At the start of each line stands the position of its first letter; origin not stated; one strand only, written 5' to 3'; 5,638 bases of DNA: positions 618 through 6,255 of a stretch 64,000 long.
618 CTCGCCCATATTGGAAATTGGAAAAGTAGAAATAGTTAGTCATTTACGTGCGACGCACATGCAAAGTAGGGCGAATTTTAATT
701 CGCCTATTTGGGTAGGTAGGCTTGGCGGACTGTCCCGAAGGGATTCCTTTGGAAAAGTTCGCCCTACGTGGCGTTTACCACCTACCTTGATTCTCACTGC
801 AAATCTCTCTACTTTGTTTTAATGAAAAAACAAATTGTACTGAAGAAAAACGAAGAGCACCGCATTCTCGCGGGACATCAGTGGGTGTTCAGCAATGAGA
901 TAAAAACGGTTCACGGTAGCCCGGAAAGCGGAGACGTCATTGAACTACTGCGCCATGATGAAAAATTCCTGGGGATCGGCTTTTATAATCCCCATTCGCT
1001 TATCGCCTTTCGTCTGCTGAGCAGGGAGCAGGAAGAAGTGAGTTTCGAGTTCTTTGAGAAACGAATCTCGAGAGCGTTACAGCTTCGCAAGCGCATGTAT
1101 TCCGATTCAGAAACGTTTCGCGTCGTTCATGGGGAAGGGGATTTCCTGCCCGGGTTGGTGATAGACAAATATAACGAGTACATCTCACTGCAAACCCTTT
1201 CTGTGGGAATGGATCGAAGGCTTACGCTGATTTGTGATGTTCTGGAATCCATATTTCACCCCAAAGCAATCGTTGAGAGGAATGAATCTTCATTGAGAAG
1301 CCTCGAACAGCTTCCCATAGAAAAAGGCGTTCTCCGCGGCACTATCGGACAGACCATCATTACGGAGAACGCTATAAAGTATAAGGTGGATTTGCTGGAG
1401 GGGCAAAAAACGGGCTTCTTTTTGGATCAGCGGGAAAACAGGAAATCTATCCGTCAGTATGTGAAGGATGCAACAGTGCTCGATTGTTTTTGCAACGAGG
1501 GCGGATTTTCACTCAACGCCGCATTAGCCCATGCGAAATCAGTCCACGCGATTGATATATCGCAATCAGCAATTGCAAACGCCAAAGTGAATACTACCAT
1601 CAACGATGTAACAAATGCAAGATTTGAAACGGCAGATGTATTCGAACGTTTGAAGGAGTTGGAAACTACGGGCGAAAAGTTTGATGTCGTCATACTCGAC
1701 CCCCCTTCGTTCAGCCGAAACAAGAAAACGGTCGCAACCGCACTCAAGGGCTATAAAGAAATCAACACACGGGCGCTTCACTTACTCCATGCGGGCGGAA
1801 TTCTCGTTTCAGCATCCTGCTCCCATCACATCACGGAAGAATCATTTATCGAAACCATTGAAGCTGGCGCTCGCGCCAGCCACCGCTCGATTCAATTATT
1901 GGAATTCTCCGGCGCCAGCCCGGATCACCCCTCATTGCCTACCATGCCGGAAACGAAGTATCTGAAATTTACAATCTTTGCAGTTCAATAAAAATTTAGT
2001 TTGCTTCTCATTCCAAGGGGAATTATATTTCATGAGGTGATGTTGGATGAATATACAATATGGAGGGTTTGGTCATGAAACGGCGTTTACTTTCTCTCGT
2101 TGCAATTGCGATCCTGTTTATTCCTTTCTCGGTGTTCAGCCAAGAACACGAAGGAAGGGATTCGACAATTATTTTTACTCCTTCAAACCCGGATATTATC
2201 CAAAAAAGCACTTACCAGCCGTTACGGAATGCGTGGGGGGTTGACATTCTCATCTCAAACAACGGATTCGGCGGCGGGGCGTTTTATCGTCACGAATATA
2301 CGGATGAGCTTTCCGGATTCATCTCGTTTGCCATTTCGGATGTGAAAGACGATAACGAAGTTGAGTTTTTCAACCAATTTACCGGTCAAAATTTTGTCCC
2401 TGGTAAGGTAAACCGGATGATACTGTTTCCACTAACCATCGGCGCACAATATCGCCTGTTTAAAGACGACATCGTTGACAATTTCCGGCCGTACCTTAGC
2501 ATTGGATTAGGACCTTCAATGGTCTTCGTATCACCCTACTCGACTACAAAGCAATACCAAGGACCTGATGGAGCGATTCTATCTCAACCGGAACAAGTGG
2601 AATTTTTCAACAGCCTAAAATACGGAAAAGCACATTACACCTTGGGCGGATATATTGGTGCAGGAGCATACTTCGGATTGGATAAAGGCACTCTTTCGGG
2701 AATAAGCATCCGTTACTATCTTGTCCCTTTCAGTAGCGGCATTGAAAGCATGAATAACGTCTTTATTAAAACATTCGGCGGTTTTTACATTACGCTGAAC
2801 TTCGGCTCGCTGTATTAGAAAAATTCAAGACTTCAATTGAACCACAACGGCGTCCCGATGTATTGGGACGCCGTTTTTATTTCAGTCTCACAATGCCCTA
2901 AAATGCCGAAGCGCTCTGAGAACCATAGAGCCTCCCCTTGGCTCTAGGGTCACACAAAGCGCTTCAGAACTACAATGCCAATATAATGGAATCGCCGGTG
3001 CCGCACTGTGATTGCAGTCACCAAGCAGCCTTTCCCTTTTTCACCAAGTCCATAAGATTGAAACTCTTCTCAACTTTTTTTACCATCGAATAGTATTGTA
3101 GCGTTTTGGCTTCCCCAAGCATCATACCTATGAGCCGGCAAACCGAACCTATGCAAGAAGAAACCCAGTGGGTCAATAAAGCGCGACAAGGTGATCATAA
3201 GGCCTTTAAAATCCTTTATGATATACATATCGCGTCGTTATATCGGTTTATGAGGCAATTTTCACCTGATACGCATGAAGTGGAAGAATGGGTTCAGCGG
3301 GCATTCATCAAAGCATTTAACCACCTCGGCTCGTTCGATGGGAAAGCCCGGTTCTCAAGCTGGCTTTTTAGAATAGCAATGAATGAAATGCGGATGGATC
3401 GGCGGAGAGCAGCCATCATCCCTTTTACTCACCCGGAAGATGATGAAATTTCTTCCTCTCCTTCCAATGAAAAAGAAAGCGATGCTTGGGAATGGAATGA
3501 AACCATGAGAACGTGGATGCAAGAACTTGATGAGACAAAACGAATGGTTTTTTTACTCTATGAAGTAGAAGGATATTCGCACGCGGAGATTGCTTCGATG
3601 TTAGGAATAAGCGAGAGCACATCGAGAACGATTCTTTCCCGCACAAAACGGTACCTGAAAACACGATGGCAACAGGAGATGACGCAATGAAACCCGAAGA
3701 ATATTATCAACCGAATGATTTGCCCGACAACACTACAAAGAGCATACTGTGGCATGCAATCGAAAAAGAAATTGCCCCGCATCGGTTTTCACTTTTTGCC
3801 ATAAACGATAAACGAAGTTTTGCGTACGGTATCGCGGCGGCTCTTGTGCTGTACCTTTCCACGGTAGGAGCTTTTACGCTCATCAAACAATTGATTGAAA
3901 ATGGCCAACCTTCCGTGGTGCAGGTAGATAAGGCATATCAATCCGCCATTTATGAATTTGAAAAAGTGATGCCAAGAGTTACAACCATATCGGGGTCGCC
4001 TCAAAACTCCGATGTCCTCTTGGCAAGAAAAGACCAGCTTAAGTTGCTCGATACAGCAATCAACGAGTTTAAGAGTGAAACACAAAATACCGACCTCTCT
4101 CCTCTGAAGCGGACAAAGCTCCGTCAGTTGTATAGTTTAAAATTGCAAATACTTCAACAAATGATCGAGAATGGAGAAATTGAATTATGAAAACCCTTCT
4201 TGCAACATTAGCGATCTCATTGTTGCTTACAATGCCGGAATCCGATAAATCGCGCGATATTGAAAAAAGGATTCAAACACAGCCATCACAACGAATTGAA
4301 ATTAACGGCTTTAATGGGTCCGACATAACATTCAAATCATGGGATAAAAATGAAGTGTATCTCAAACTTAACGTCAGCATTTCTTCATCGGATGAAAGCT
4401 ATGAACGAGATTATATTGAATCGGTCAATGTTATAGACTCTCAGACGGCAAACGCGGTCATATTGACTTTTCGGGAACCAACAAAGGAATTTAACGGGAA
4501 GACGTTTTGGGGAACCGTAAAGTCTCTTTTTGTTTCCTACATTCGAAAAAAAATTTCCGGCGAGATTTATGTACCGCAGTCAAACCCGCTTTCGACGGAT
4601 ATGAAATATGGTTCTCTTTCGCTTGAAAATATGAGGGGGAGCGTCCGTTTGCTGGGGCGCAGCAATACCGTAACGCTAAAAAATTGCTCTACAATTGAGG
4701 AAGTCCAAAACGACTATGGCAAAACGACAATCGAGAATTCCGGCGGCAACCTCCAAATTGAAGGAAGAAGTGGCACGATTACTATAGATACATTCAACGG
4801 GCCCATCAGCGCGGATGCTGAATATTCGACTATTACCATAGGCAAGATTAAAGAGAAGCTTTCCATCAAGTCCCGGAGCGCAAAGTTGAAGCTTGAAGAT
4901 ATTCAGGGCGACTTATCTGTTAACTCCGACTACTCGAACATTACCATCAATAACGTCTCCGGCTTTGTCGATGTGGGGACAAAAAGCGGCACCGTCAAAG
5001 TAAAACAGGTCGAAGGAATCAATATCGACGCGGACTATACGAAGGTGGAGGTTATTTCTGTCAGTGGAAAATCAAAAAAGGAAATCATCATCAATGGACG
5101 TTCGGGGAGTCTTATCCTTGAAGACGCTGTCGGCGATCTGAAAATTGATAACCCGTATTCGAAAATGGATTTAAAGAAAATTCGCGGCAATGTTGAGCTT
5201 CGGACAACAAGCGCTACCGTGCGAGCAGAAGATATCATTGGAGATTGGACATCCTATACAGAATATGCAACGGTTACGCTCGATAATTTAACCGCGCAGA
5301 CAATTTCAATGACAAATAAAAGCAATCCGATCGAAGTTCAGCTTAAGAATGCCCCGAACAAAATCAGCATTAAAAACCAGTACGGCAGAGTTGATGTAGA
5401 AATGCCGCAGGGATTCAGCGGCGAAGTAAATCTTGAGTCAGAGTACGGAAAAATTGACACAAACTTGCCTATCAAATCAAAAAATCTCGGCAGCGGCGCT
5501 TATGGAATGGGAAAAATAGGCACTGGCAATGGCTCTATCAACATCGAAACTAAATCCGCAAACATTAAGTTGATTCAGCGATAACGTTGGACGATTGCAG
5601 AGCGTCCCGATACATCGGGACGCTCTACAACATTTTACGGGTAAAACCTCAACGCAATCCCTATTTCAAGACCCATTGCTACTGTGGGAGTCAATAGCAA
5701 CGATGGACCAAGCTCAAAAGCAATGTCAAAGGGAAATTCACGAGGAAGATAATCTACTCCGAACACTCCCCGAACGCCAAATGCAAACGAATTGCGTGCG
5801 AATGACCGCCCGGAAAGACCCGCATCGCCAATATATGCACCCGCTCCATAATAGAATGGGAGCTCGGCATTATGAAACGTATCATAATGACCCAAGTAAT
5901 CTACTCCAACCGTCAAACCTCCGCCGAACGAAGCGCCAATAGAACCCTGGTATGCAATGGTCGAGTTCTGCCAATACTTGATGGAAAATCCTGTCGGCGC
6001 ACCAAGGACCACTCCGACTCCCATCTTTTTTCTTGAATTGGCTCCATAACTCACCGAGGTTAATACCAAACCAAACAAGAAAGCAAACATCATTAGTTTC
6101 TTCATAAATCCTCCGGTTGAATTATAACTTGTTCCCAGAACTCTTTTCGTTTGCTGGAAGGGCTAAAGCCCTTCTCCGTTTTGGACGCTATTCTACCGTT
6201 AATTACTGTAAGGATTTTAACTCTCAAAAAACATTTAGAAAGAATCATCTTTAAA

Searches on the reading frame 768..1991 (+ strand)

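Call 21: search_protein_families(library=ncbifam, proteins=[window:768-1991:+], max_evalue=0.00001)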
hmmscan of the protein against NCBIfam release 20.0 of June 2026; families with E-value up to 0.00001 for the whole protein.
window:768-1991:+ (407 aa): 21 families
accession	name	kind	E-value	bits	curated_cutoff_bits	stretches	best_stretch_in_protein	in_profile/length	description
NF053718.1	23SC1962Mtase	equivalog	3.1e-101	338.9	575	1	23-406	2-382/383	23S rRNA (cytosine(1962)-C(5))-methyltransferase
NF011707.0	PRK15128.1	equivalog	9e-84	281.6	712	1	20-401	2-390/396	23S rRNA (cytosine(1962)-C(5))-methyltransferase RlmI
NF046099.1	RSP_2647_MTase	equivalog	8.7e-83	278.3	600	1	27-404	8-389/391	RSP_2647 family RNA methyltransferase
NF033380.1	Rlm_2499C5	equivalog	1.3e-78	264.5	650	1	26-402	7-386/391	23S rRNA (cytosine(2499)-C(5))-methyltransferase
NF008748.0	PRK11783.1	equivalog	1.7e-26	92.7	466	1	196-348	504-657/704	bifunctional 23S rRNA (guanine(2069)-N(7))-methyltransferase RlmK/23S rRNA (guanine(2445)-N(2))-methyltransferase RlmL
TIGR00479.1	rumA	equivalog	1.8e-13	50.2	183.55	1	233-314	293-373/432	23S rRNA (uracil(1939)-C(5))-methyltransferase RlmD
NF011529.0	PRK14968.1-3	equivalog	1.2e-11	44.4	162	1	232-319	33-113/198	putative methyltransferase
NF009639.0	PRK13168.1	equivalog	2.7e-10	39.7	458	1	233-313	300-379/446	23S rRNA (uracil(1939)-C(5))-methyltransferase RlmD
NF002910.0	PRK03522.2-3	equivalog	2.4e-09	36.7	558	1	230-313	228-317/383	23S rRNA (uracil(747)-C(5))-methyltransferase RlmC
TIGR00095.1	TIGR00095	equivalog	3.4e-09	36.6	117.5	1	228-337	47-157/194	16S rRNA (guanine(966)-N(2))-methyltransferase RsmD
NF047732.1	tRNAMtaseTrm5bMeth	equivalog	5.3e-09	35.5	500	1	122-317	97-274/337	tRNA (guanine(37)-N1)-methyltransferase Trm5b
TIGR01177.1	TIGR01177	hypoth_equivalog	4.1e-08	32.9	316.55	1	235-363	184-306/330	TIGR01177 family methyltransferase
TIGR03534.1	RF_mod_PrmC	equivalog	9.9e-08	31.7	199.1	1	249-318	106-170/253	peptide chain release factor N(5)-glutamine methyltransferase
TIGR00536.1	hemK_fam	subfamily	2.1e-07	30.3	115.5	1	227-317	109-195/286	HemK family protein methyltransferase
NF002909.0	PRK03522.2-1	equivalog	2.3e-07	30.3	553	1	232-314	231-309/374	23S rRNA (uracil(747)-C(5))-methyltransferase RlmC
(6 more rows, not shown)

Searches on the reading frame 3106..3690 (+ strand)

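Call 14: search_protein_families(library=pfam, proteins=[window:3106-3690:+], max_evalue=0.01)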
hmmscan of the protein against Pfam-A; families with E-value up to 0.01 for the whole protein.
window:3106-3690:+ (194 aa): 9 families
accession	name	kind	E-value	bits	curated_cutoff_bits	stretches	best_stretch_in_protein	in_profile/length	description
PF08281.18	Sigma70_r4_2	-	2.6e-14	53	25.7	1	138-183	8-53/54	Sigma-70, region 4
PF04542.20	Sigma70_r2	-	9e-14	51.5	24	1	37-102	1-68/71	Sigma-70 region 2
PF04545.22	Sigma70_r4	-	4.6e-09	36.1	24.1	1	137-184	1-48/50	Sigma-70, region 4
PF07638.17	Sigma70_ECF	-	2.7e-05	24.6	21.1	1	16-188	1-179/185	ECF sigma factor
PF22233.2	PhyR_sigma-like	-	2.8e-05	24.2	27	1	144-177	7-40/50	Response regulator PhyR, sigma-like domain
PF13384.12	HTH_23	-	6e-05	23.2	24.6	1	143-179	4-40/50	Homeodomain-like domain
PF06056.18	Terminase_5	-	0.0033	17.8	20.3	1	150-183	8-37/58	Putative ATPase subunit of terminase (gpP-like)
PF13551.12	HTH_29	-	0.0044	17.5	28.1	0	154-179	9-35/64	Winged helix-turn helix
PF00196.25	GerE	-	0.0072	16.4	23.5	0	152-191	13-52/57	Bacterial regulatory proteins, luxR family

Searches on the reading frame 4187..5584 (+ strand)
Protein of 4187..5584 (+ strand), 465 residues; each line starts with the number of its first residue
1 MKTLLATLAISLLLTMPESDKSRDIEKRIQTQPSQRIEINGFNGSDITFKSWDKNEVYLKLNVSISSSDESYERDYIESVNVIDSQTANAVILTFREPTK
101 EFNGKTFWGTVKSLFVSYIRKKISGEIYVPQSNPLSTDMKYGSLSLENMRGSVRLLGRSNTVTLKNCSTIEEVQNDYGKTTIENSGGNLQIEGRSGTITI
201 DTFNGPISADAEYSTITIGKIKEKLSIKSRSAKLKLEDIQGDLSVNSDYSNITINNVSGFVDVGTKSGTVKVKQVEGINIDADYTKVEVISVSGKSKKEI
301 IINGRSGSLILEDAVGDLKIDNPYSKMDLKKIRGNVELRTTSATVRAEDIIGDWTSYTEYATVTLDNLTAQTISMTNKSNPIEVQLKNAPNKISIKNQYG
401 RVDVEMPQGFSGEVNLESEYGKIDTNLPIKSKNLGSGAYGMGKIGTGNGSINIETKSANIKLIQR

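Call 47: search_protein_families(library=pfam, proteins=[window:4187-5584:+], max_evalue=0.00001)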
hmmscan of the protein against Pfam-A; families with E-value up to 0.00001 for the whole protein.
window:4187-5584:+ (465 aa): 3 families
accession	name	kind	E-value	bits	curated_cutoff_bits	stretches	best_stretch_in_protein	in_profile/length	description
PF13349.12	DUF4097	-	8.6e-11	42.1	22.9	1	162-462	13-246/247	Toastrack DUF4097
PF20074.4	DUF6470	-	1e-06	28.9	28.9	0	216-269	10-63/178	Family of unknown function (DUF6470)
PF24016.2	DUF7330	-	1.1e-06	28.8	27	0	330-425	38-130/187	Domain of unknown function (DUF7330)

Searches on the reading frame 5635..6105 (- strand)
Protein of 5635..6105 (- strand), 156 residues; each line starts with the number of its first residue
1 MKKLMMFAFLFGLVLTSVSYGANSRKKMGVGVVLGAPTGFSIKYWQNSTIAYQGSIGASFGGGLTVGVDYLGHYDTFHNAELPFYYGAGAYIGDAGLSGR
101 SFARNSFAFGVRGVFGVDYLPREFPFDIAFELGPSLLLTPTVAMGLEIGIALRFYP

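Call 15: find_encoding_contigs(protein=window:5635-6105:-, flank=6000, max_places=10)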
Protein window:5635-6105:- (156 aa): 2 contigs read that carry it; 2 places shown.
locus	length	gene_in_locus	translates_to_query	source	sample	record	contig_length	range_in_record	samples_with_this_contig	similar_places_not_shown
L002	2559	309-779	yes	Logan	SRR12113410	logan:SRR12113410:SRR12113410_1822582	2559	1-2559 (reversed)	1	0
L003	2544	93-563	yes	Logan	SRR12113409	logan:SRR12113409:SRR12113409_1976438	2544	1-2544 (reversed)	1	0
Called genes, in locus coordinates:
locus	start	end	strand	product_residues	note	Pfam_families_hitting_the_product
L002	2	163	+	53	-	?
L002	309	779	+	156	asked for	-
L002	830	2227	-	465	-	PF24016:DUF7330 (faint), PF13349:DUF4097, PF20074:DUF6470 (faint)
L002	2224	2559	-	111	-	?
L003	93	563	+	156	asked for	-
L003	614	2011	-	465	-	PF24016:DUF7330 (faint), PF13349:DUF4097, PF20074:DUF6470 (faint)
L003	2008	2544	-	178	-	?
